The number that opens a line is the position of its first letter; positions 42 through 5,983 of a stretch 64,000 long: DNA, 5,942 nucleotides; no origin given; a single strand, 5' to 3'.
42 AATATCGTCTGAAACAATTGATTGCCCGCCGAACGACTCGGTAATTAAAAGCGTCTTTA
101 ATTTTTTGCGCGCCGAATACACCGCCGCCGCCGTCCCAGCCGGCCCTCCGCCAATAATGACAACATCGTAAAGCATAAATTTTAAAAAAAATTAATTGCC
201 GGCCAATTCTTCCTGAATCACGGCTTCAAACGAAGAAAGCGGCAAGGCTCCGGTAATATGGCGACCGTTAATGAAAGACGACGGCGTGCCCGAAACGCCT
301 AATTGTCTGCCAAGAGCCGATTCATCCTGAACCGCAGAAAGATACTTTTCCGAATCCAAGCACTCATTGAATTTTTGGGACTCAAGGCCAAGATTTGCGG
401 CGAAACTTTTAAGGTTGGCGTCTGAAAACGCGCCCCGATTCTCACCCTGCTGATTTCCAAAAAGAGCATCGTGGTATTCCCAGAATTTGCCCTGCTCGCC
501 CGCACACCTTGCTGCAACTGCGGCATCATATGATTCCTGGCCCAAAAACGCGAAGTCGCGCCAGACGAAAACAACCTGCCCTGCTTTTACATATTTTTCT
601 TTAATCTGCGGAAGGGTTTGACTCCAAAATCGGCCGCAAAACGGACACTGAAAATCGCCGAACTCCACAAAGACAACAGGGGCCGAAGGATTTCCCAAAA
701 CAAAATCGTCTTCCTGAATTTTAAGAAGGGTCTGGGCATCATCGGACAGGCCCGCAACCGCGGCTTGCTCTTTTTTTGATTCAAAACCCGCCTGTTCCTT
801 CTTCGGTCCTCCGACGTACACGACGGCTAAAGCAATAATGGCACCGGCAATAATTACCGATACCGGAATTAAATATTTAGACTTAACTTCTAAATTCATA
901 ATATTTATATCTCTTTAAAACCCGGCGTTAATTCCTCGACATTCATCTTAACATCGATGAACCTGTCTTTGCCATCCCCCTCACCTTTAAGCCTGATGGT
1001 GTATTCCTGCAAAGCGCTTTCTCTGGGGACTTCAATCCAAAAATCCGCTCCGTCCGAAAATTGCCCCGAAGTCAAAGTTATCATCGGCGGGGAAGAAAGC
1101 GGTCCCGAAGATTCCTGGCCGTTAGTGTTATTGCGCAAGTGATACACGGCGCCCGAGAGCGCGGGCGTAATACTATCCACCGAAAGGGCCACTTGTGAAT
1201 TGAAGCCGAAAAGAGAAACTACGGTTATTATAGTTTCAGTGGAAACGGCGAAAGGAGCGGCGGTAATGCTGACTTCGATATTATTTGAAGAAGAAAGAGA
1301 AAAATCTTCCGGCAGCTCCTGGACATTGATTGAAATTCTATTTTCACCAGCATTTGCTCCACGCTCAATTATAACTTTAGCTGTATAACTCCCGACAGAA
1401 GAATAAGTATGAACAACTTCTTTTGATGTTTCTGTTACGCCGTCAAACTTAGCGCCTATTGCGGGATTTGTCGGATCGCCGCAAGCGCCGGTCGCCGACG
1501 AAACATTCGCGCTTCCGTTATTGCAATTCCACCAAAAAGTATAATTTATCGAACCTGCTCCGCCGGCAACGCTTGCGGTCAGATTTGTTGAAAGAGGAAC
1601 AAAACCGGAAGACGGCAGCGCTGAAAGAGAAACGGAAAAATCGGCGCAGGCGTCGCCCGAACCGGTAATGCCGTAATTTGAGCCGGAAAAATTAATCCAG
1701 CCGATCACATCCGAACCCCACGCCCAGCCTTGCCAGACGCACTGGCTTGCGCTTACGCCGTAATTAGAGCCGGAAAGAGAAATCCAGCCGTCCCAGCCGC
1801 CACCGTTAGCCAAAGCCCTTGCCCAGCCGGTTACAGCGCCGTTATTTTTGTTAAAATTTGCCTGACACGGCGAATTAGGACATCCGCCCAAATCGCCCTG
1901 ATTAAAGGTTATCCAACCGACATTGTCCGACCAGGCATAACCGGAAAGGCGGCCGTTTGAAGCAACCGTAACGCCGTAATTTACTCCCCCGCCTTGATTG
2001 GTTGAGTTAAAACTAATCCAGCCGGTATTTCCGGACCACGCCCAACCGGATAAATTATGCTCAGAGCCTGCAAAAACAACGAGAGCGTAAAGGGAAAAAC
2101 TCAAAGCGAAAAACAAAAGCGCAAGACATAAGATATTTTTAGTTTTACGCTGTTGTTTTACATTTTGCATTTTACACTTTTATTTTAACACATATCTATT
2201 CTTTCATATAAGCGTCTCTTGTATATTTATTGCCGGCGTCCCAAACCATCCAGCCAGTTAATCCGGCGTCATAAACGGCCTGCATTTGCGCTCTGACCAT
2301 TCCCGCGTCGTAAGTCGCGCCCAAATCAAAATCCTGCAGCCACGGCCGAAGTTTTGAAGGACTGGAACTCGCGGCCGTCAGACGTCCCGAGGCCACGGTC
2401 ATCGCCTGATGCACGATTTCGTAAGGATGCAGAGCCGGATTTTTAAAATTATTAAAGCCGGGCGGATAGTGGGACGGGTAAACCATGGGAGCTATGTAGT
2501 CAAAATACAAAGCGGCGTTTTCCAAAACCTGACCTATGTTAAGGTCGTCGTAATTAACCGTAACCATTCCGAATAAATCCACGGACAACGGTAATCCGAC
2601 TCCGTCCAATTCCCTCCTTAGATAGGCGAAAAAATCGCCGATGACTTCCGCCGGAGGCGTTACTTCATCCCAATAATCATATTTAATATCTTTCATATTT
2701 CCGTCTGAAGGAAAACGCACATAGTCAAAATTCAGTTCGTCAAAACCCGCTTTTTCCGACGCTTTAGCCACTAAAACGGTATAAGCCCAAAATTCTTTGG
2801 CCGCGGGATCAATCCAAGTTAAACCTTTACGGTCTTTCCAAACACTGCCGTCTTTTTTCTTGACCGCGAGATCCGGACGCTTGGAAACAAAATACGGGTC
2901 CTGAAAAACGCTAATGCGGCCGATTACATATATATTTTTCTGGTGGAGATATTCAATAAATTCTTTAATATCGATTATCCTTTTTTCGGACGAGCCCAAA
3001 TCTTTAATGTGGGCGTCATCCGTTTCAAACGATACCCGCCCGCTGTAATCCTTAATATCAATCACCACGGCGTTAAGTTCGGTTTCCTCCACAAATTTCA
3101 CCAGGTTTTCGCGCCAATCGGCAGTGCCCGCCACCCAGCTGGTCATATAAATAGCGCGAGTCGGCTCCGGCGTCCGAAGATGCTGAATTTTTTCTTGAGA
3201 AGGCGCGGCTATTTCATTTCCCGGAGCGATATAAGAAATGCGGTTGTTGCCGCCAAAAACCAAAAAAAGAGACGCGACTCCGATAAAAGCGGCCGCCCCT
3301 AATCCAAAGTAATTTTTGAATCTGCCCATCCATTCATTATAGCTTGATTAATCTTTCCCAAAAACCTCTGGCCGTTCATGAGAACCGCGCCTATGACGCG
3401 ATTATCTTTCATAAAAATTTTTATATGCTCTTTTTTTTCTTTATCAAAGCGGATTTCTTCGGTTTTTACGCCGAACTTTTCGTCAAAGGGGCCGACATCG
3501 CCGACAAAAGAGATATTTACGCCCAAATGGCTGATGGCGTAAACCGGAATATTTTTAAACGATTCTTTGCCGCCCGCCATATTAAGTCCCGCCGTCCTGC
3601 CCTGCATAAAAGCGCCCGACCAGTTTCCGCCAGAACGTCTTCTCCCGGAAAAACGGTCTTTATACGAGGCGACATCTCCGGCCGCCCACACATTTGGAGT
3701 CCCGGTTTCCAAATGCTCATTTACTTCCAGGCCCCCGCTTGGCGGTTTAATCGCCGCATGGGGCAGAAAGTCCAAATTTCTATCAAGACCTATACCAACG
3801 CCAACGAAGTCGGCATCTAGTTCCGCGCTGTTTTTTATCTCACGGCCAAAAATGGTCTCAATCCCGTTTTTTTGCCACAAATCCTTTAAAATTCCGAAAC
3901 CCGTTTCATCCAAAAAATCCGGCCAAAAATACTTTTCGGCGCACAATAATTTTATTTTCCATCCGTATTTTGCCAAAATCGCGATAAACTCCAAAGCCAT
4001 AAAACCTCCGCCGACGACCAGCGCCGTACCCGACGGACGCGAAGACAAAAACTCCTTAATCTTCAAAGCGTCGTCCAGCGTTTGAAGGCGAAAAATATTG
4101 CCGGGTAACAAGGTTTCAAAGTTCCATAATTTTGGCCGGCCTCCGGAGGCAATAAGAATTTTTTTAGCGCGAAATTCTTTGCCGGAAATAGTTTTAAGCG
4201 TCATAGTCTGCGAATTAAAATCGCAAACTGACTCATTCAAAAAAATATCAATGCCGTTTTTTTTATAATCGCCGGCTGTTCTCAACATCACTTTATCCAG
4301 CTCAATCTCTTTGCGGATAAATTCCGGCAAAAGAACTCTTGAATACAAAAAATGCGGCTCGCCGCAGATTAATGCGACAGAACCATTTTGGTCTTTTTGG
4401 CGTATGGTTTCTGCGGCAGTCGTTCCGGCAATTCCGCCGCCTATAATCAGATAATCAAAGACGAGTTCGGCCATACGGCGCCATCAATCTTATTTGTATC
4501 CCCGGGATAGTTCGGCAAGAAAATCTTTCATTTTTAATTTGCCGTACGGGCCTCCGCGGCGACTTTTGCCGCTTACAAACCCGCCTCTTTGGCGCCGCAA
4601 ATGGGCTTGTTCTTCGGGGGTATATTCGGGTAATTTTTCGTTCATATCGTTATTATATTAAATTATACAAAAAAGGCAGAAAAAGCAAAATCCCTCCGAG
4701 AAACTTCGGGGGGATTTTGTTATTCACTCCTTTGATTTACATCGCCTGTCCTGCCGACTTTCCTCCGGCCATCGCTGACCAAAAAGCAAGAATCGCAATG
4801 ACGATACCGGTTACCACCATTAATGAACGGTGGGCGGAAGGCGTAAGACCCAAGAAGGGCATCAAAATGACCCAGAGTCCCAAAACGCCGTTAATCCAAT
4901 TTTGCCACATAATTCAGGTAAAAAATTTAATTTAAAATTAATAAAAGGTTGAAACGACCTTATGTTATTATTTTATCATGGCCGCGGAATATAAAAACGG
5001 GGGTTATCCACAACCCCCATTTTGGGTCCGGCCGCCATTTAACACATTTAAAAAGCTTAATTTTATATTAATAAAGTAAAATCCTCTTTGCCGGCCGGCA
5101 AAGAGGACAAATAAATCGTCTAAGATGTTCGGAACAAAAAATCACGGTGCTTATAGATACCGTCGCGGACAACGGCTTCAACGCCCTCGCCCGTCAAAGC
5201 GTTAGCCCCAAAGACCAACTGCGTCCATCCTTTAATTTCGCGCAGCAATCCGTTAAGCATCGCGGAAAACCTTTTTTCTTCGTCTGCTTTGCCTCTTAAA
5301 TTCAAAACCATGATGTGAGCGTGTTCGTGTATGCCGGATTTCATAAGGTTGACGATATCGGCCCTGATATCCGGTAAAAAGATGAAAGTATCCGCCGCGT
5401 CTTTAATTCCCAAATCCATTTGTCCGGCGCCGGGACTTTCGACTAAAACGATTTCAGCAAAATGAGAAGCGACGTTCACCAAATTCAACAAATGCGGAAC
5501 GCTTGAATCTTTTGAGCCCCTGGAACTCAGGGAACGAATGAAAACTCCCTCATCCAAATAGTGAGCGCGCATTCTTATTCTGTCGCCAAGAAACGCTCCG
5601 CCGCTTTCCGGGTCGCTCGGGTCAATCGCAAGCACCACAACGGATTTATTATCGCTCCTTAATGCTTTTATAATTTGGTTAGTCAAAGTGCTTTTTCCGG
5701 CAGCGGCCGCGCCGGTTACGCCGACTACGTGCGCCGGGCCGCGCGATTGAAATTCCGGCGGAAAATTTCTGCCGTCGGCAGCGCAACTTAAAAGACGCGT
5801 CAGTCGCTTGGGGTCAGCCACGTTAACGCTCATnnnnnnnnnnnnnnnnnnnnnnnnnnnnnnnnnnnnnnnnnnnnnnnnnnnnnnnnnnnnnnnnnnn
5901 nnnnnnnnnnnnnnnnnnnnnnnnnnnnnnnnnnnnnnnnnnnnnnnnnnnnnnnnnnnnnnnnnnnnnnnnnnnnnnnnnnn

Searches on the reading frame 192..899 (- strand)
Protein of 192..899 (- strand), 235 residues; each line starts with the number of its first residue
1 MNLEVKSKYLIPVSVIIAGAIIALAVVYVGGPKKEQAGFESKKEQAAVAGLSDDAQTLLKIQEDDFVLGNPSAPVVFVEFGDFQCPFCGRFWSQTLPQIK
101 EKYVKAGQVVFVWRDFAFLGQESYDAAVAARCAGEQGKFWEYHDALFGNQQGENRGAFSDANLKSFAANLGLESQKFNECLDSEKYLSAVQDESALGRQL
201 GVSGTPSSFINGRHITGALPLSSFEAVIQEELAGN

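Call 56: search_protein_families(library=pfam, proteins=[window:192-899:-], max_evalue=0.001)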
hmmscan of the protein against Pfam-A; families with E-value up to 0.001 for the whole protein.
window:192-899:- (235 aa): 3 families
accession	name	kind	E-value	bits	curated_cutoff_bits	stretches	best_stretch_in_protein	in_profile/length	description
PF13462.12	Thioredoxin_4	-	1.3e-37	130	23.2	1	63-229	3-164/165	Thioredoxin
PF01323.26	DSBA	-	5.8e-21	75.6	25.6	1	78-228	3-190/191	DSBA-like thioredoxin domain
PF13098.12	Thioredoxin_2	-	9.5e-08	32.8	27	1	76-227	8-103/104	Thioredoxin-like domain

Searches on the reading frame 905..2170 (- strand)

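Call 56: search_protein_families(library=pfam, proteins=[window:905-2170:-], max_evalue=0.001)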
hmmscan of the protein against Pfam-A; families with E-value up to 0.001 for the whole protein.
window:905-2170:- (421 aa): 1 family
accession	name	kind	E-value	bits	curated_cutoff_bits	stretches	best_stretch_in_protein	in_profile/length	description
PF18911.6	PKD_4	-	0.00039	20.9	27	1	243-282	43-82/85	PKD domain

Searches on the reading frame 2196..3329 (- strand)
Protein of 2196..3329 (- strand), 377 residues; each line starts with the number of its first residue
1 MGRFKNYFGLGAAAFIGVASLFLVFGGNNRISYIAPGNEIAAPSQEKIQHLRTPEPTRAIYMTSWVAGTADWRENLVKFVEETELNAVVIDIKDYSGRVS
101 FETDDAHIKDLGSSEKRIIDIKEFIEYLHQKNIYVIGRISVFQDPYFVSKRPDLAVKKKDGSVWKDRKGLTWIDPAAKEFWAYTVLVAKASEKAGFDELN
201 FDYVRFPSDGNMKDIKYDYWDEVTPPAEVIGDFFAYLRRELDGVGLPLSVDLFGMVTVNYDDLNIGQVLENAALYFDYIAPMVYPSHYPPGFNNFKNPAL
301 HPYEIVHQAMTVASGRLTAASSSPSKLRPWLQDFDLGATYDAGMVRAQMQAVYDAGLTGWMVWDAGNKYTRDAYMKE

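Call 56: search_protein_families(library=pfam, proteins=[window:2196-3329:-], max_evalue=0.001)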
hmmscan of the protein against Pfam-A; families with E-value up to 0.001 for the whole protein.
window:2196-3329:- (377 aa): 2 families
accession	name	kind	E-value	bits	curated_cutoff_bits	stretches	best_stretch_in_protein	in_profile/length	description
PF13200.12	DUF4015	-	4.2e-102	341.9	27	1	59-369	1-313/313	Putative glycosyl hydrolase domain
PF14871.12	GHL6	-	3.2e-06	27.8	35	1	74-167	3-92/132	Hypothetical glycosyl hydrolase 6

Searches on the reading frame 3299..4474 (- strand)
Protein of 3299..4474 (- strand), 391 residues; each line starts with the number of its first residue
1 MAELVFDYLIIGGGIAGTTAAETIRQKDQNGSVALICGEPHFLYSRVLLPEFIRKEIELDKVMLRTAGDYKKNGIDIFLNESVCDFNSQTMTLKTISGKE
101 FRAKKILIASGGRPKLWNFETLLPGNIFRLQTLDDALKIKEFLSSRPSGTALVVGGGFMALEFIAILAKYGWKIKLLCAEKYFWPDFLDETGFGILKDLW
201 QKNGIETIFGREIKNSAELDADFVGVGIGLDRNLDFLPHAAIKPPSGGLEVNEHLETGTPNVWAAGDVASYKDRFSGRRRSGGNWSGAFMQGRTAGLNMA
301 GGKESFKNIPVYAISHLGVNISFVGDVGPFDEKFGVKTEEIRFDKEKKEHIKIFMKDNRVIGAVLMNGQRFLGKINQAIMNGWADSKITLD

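Call 56: search_protein_families(library=pfam, proteins=[window:3299-4474:-], max_evalue=0.001)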
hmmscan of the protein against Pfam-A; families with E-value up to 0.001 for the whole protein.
window:3299-4474:- (391 aa): 7 families
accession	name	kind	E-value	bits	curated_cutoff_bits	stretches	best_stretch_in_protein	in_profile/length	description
PF07992.20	Pyr_redox_2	-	1.6e-40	139.8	26.1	1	6-292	1-291/291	Pyridine nucleotide-disulphide oxidoreductase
PF00070.33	Pyr_redox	-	4.7e-10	40.3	22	1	151-217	2-67/82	Pyridine nucleotide-disulphide oxidoreductase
PF00890.30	FAD_binding_2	-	2.6e-06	27.4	20.4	0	7-38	1-30/414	FAD binding domain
PF18267.7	Rubredoxin_C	-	1.1e-05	25.7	25.9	1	317-381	8-68/70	Rubredoxin NAD+ reductase C-terminal domain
PF01266.30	DAO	-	1.7e-05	25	27.9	0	7-39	1-31/353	FAD dependent oxidoreductase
PF03486.20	HI0933_like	-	0.00019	21.4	50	0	70-113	119-165/244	HI0933-like protein Rossmann domain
PF13450.12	NAD_binding_8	-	0.00047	20.8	21.9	0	10-33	1-22/68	NAD(P)-binding Rossmann-like domain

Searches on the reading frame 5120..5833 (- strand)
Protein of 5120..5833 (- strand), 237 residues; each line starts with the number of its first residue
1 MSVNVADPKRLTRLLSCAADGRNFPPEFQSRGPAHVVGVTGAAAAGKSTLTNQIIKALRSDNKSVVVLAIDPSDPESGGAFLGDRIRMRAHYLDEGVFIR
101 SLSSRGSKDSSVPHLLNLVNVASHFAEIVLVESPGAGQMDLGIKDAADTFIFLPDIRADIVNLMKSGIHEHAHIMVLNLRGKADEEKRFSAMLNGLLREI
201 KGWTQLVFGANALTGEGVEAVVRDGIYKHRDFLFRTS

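Call 56: search_protein_families(library=pfam, proteins=[window:5120-5833:-], max_evalue=0.001)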
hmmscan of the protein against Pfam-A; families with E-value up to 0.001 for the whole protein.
window:5120-5833:- (237 aa): 1 family
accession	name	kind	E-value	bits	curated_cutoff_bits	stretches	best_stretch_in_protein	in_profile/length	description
PF03308.22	MeaB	-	6e-40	137.4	23.1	1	30-234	29-239/273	Methylmalonyl Co-A mutase-associated GTPase MeaB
